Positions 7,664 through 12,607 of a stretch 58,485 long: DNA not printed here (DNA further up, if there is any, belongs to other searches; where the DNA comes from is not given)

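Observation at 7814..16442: Two tandem giant MshQ paralogs: a shared C-terminal core with unrelated N-terminal head modules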

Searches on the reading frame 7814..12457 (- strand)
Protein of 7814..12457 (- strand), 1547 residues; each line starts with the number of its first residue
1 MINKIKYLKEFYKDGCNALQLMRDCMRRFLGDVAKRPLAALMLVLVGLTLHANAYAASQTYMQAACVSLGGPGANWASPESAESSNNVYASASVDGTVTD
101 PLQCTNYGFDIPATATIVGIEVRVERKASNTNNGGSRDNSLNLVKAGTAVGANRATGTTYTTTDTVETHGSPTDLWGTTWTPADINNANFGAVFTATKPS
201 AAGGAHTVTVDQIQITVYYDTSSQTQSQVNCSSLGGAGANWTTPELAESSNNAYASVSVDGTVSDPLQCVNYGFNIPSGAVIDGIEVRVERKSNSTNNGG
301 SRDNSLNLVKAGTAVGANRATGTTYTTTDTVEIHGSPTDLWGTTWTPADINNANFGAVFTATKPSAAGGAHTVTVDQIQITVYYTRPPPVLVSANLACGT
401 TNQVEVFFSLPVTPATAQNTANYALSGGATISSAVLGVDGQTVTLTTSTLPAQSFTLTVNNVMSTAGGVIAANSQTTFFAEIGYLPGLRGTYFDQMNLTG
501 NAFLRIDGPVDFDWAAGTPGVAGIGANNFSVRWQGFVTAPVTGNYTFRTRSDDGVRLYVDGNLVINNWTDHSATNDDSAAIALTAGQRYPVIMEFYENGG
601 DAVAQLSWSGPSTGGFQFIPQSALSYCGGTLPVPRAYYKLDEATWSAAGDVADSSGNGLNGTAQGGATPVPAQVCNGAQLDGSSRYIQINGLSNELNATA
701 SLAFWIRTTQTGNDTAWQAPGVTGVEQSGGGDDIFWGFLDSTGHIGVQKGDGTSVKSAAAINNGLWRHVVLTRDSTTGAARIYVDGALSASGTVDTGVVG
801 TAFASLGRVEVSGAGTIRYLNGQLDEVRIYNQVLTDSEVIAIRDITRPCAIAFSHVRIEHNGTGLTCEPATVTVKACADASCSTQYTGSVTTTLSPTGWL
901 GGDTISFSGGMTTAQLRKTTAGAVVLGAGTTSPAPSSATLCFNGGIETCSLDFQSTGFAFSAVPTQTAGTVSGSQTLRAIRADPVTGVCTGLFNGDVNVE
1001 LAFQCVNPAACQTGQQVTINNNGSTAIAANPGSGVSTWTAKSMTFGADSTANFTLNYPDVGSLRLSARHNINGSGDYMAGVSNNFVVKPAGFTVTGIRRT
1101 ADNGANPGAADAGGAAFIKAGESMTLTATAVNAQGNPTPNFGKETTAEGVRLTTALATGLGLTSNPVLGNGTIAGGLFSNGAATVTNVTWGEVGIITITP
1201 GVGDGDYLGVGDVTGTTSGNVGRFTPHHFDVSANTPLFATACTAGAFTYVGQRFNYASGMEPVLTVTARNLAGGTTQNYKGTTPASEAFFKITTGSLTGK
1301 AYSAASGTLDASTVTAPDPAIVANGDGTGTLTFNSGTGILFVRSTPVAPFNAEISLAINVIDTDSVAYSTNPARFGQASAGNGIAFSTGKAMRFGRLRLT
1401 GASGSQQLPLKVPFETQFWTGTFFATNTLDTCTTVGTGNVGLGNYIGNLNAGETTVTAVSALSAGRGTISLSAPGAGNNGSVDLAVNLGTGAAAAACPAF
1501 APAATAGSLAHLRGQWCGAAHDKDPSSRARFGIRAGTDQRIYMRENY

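Call 5: search_protein_families(library=pfam, proteins=[window:7814-12457:-], max_evalue=0.01)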
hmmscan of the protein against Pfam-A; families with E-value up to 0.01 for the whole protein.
window:7814-12457:- (1547 aa): 6 families
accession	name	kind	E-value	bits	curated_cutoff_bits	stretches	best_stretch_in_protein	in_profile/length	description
PF20419.3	DUF6701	-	1.1e-116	391.7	27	1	938-1545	2-576/577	Family of unknown function (DUF6701)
PF07691.17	PA14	-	1.2e-27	96.9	24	1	486-614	3-139/147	PA14 domain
PF13385.13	Laminin_G_3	-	1.2e-20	74.6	27.6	1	681-839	1-150/151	Concanavalin A-like lectin/glucanases superfamily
PF10528.15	GLEYA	-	4.1e-09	37.1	26.2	1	529-607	1-88/91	GLEYA domain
PF02973.23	Sialidase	-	0.00015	21.8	26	0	768-842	107-184/189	Sialidase, N-terminal domain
PF07953.20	Toxin_R_bind_N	-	0.0078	16.4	23.8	0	650-792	3-151/191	Clostridium neurotoxin, N-terminal receptor binding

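Call 6: search_protein_families(library=ncbifam, proteins=[window:7814-12457:-], max_evalue=0.01)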
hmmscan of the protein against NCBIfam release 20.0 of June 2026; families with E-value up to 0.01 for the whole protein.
window:7814-12457:- (1547 aa): 1 family
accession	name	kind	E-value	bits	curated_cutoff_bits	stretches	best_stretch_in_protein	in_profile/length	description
NF041776.1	xylosidase_Xyl3A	equivalog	4.5e-09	34.8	1250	1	478-605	433-563/846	xylan 1,4-beta-xylosidase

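Call 18: find_homologous_proteins(query=window:7817-12457:-, max_evalue=0.00001)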
Query window:7817-12457:- (1547 aa): 372 proteins with E <= 0.00001 among 8000 candidates; the best 120 are listed.
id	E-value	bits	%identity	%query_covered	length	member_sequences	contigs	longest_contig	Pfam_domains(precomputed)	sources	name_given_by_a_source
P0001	0.0e+0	3425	100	100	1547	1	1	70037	PF28243.1,PF28247.1,PF28238.1,PF07691.18,PF10528.15,PF13385.14,PF20419.5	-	-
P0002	0.0e+0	2703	80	98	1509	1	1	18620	PF28243.1,PF28247.1,PF28238.1,PF07691.18,PF07953.21,PF10528.15,PF13385.14,PF20419.5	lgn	-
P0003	0.0e+0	2694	78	100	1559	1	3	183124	PF28243.1,PF28247.1,PF28238.1,PF07691.18,PF07953.21,PF10528.15,PF13385.14,PF20419.5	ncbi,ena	-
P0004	0.0e+0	2054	80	75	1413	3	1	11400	PF28243.1,PF28247.1,PF28238.1,PF07691.18,PF10528.15,PF13385.14,PF20419.5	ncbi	-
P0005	0.0e+0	2045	79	75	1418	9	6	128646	PF28243.1,PF28247.1,PF28238.1,PF07691.18,PF07953.21,PF10528.15,PF13385.14,PF20419.5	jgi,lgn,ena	-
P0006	0.0e+0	2031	78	75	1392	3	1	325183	PF28243.1,PF28247.1,PF28238.1,PF07691.18,PF07953.21,PF10528.15,PF13385.14,PF20419.5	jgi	-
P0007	0.0e+0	2027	78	75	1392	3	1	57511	PF28243.1,PF28247.1,PF28238.1,PF07691.18,PF07953.21,PF10528.15,PF13385.14,PF20419.5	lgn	-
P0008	0.0e+0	2024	78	75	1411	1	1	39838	PF28243.1,PF28247.1,PF28238.1,PF07691.18,PF10528.15,PF13385.14,PF20419.5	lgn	-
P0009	0.0e+0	2013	77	75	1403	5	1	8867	PF28243.1,PF28247.1,PF28238.1,PF07691.18,PF10528.15,PF13385.14,PF20419.5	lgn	-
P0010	0.0e+0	2001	77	75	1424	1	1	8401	PF28243.1,PF28247.1,PF28238.1,PF07691.18,PF07953.21,PF10528.15,PF13385.14,PF20419.5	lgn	-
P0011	0.0e+0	1903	75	75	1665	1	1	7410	PF28243.1,PF28247.1,PF28238.1,PF07691.18,PF07953.21,PF10528.15,PF13385.14,PF20419.5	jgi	jgi:MSHA biogenesis protein MshQ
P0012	0.0e+0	1853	70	77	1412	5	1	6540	PF28243.1,PF28247.1,PF28238.1,PF07691.18,PF10528.15,PF13385.14,PF20419.5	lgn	-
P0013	0.0e+0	1842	72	75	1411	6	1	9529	PF28243.1,PF28247.1,PF28238.1,PF07691.18,PF10528.15,PF13385.14,PF20419.5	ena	-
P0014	0.0e+0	1819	71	75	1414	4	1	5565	PF28243.1,PF28247.1,PF28238.1,PF07691.18,PF10528.15,PF13385.14,PF20419.5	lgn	-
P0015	0.0e+0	1818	71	75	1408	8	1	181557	PF28243.1,PF28247.1,PF28238.1,PF07691.18,PF13205.13,PF10528.15,PF13385.14,PF20419.5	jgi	jgi:MSHA biogenesis protein MshQ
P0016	0.0e+0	1766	69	75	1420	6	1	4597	PF28243.1,PF28247.1,PF28238.1,PF07691.18,PF10528.15,PF13385.14,PF20419.5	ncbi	-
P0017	0.0e+0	1763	69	75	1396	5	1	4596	PF28243.1,PF28247.1,PF28238.1,PF07691.18,PF10528.15,PF13385.14,PF20419.5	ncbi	-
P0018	0.0e+0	1681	68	75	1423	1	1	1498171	PF28243.1,PF28247.1,PF28238.1,PF07691.18,PF10528.15,PF13385.14,PF20419.5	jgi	jgi:MSHA biogenesis protein MshQ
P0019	0.0e+0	1659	71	70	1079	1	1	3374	PF28243.1,PF28247.1,PF28238.1,PF07691.18,PF07953.21,PF10528.15,PF13385.14,PF20419.5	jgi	jgi:MSHA biogenesis protein MshQ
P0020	0.0e+0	1384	54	86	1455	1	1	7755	PF28243.1,PF28247.1,PF28238.1,PF07691.18,PF10528.15,PF13385.14,PF20419.5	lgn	-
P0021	0.0e+0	1201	50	86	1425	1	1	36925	PF28243.1,PF28247.1,PF28238.1,PF07691.18,PF10528.15,PF13385.14,PF20419.5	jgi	jgi:hypothetical protein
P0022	0.0e+0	1163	49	86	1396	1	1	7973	PF28243.1,PF28247.1,PF28238.1,PF07691.18,PF13205.13,PF10528.15,PF13385.14,PF20419.5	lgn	-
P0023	0.0e+0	1111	51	75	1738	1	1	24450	PF28243.1,PF28247.1,PF28238.1,PF07691.18,PF13385.14,PF20419.5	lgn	-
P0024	0.0e+0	1067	51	75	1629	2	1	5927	PF28243.1,PF28247.1,PF28238.1,PF07691.18,PF13385.14,PF20419.5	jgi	-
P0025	6.8e-290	983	48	75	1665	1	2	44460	PF28243.1,PF28247.1,PF28238.1,PF07691.18,PF13385.14,PF20419.5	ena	-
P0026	9.3e-287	973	49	75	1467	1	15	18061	PF28243.1,PF28247.1,PF28238.1,PF07691.18,PF13205.13,PF07953.21,PF13385.14,PF20419.5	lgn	-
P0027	6.3e-285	967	48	75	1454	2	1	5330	PF28243.1,PF28247.1,PF28238.1,PF07691.18,PF10528.15,PF13385.14,PF20419.5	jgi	-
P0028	2.9e-240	819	44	75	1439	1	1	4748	PF28243.1,PF28247.1,PF28238.1,PF07691.18,PF07953.21,PF13385.14,PF20419.5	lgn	-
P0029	3.7e-237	809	45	75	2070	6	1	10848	PF28243.1,PF21722.5,PF28247.1,PF28238.1,PF07691.18,PF10528.15,PF13385.14,PF20419.5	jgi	jgi:MSHA biogenesis protein MshQ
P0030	3.8e-235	802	45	75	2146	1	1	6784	PF28243.1,PF21722.5,PF28247.1,PF28238.1,PF07691.18,PF10528.15,PF13385.14,PF20419.5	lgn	-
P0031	7.8e-232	791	43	75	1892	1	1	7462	PF21722.5,PF28247.1,PF28238.1,PF07691.18,PF13385.14,PF20419.5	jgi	jgi:hypothetical protein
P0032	2.0e-230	786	42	75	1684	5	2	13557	PF28243.1,PF28247.1,PF28238.1,PF07691.18,PF13205.13,PF10528.15,PF13385.14,PF20419.5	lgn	-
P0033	7.2e-230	784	43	75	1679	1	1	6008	PF28243.1,PF28247.1,PF28238.1,PF07691.18,PF13205.13,PF10528.15,PF13385.14,PF20419.5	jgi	-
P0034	2.1e-227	776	42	45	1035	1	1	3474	PF28243.1,PF28247.1,PF28238.1,PF20419.5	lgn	-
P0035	3.8e-222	759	43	75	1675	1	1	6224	PF28243.1,PF28247.1,PF28238.1,PF07691.18,PF13205.13,PF10528.15,PF13385.14,PF20419.5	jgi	jgi:Family of unknown function (DUF6701)/PA14 domain/Concanavalin A-like lectin/glucanases superfami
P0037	1.6e-202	694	31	71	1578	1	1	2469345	PF28243.1,PF28247.1,PF28238.1,PF07691.18,PF13205.13,PF10528.15,PF13385.14,PF20419.5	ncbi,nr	nr:PA14 domain-containing protein [Oceanicoccus sp. KOV_DT_Chl]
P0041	1.3e-198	681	34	75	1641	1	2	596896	PF28243.1,PF28247.1,PF28238.1,PF07691.18,PF13205.13,PF10528.15,PF13385.14,PF20419.5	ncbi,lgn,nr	ncbi:MAG: Ig-like domain-containing protein [Gammaproteobacteria bacterium]|nr:Ig-like domain-contai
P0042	5.1e-197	676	40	59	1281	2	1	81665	PF28243.1,PF28247.1,PF28238.1,PF13385.14,PF20419.5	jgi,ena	-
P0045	2.0e-193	664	31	75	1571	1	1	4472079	PF28243.1,PF28247.1,PF28238.1,PF07691.18,PF10528.15,PF13385.14,PF20419.5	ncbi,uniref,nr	ncbi:DUF6701 domain-containing protein [Oceanicoccus sagamiensis]|uniref:PA14 domain-containing prot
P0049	2.5e-191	657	46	53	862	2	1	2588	PF28243.1,PF28247.1,PF07691.18,PF10528.15,PF13385.14,PF20419.5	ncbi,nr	ncbi:MAG: LamG-like jellyroll fold domain-containing protein, partial [Gammaproteobacteria bacterium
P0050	1.1e-190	655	40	75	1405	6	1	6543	PF28243.1,PF28247.1,PF28238.1,PF07691.18,PF13385.14,PF20419.5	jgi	-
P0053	1.4e-187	644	53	23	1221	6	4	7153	PF28247.1,PF28238.1,PF20419.5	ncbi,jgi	jgi:hypothetical protein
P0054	1.6e-185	637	29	75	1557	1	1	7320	PF28243.1,PF28247.1,PF28238.1,PF07691.18,PF13205.13,PF10528.15,PF13385.14,PF20419.5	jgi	jgi:hypothetical protein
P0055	2.3e-184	634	41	76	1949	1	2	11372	PF28243.1,PF21722.5,PF28247.1,PF28238.1,PF07691.18,PF10528.15,PF13385.14,PF20419.5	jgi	jgi:hypothetical protein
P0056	4.4e-184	633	40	69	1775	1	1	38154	PF28243.1,PF28247.1,PF18886.7,PF28238.1,PF07691.18,PF10528.15,PF13385.14,PF20419.5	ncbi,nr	ncbi:MAG TPA: DUF6701 domain-containing protein [Gammaproteobacteria bacterium]|nr:DUF6701 domain-co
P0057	1.5e-179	618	39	75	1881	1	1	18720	PF21722.5,PF28247.1,PF28238.1,PF07691.18,PF13385.14,PF20419.5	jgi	jgi:MSHA biogenesis protein MshQ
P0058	1.8e-179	617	39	75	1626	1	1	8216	PF28243.1,PF28247.1,PF28238.1,PF07691.18,PF13385.14,PF20419.5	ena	-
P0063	6.8e-160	553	50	15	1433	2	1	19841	PF28243.1,PF28247.1,PF28238.1,PF07691.18,PF10528.15,PF13385.14,PF20419.5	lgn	-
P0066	1.9e-156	541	57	14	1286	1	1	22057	PF28243.1,PF21722.5,PF28247.1,PF28238.1,PF07691.18,PF10528.15,PF13385.14,PF20419.5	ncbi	ncbi:MAG: DUF6701 domain-containing protein, partial [Cellvibrionaceae bacterium]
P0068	9.9e-151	522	50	24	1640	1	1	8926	PF28243.1,PF28247.1,PF28238.1,PF07691.18,PF10528.15,PF13385.14,PF09458.17,PF20419.5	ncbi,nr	ncbi:MAG TPA: DUF6701 domain-containing protein [Gammaproteobacteria bacterium]|nr:DUF6701 domain-co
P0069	3.4e-148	514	53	22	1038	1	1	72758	PF28243.1,PF28247.1,PF28238.1,PF20419.5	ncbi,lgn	-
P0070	6.2e-147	510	32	45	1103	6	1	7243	PF28243.1,PF28247.1,PF28238.1,PF07691.18,PF10528.15,PF20419.5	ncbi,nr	ncbi:MAG: PA14 domain-containing protein [Xanthomonadaceae bacterium]|nr:PA14 domain-containing prot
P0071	1.6e-145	505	32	45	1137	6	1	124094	PF28243.1,PF28247.1,PF28238.1,PF07691.18,PF10528.15,PF20419.5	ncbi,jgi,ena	-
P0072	3.0e-144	501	48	24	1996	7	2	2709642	PF28243.1,PF28247.1,PF28238.1,PF07691.18,PF10528.15,PF13385.14,PF09458.17,PF20419.5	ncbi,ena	-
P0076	9.2e-138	479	32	45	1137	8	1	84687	PF28243.1,PF28247.1,PF28238.1,PF07691.18,PF10528.15,PF20419.5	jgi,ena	jgi:hypothetical protein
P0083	2.2e-134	468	41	13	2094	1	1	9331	PF25523.2,PF07691.18,PF06486.17,PF10528.15,PF13385.14,PF25788.3,PF16893.12,PF18370.8,PF10102.15,PF20419.5,PF00041.28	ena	-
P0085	3.3e-133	464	31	47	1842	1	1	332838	PF28243.1,PF21722.5,PF28247.1,PF28238.1,PF07691.18,PF10528.15,PF20419.5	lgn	-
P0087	7.5e-132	460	29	45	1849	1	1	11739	PF28243.1,PF21722.5,PF28247.1,PF28238.1,PF07691.18,PF10528.15,PF20419.5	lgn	-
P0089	1.1e-130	456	31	69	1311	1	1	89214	PF28243.1,PF28247.1,PF28238.1,PF07691.18,PF10528.15,PF20419.5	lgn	-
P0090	3.2e-130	454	33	45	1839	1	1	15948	PF28243.1,PF21722.5,PF28247.1,PF28238.1,PF07691.18,PF10528.15,PF20419.5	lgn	-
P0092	1.9e-128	448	33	45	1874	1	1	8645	PF21722.5,PF28247.1,PF28238.1,PF07691.18,PF10528.15,PF20419.5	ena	-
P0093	2.0e-127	445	30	45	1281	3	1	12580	PF28243.1,PF28247.1,PF28238.1,PF07691.18,PF10528.15,PF20419.5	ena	-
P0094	3.6e-127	444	31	69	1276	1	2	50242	PF28243.1,PF28247.1,PF28238.1,PF07691.18,PF10528.15,PF20419.5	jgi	jgi:MSHA biogenesis protein MshQ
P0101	7.0e-123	430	27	45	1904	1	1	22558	PF21722.5,PF28247.1,PF28238.1,PF07691.18,PF10528.15,PF20419.5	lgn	-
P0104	1.2e-120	422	30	69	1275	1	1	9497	PF28243.1,PF28247.1,PF28238.1,PF07691.18,PF10528.15,PF20419.5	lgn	-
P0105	1.8e-120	422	31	45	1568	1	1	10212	PF28243.1,PF28247.1,PF28238.1,PF07691.18,PF10528.15,PF20419.5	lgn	-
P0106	2.7e-120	421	29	45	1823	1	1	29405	PF28243.1,PF21722.5,PF28247.1,PF28238.1,PF07691.18,PF10528.15,PF20419.5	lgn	-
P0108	3.4e-119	418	32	59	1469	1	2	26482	PF28243.1,PF28247.1,PF28238.1,PF13385.14,PF20419.5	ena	-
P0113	2.2e-115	405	30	45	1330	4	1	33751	PF28243.1,PF28247.1,PF28238.1,PF07691.18,PF10528.15,PF20419.5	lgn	-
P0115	3.5e-114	401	31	45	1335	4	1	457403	PF28243.1,PF28247.1,PF28238.1,PF07691.18,PF10528.15,PF20419.5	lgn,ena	-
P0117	2.0e-111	392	41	45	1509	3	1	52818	PF28243.1,PF21722.5,PF28247.1,PF28238.1,PF20419.5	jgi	-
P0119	3.3e-110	388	40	19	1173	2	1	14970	PF28243.1,PF28247.1,PF28238.1,PF07691.18,PF10528.15,PF20419.5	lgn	-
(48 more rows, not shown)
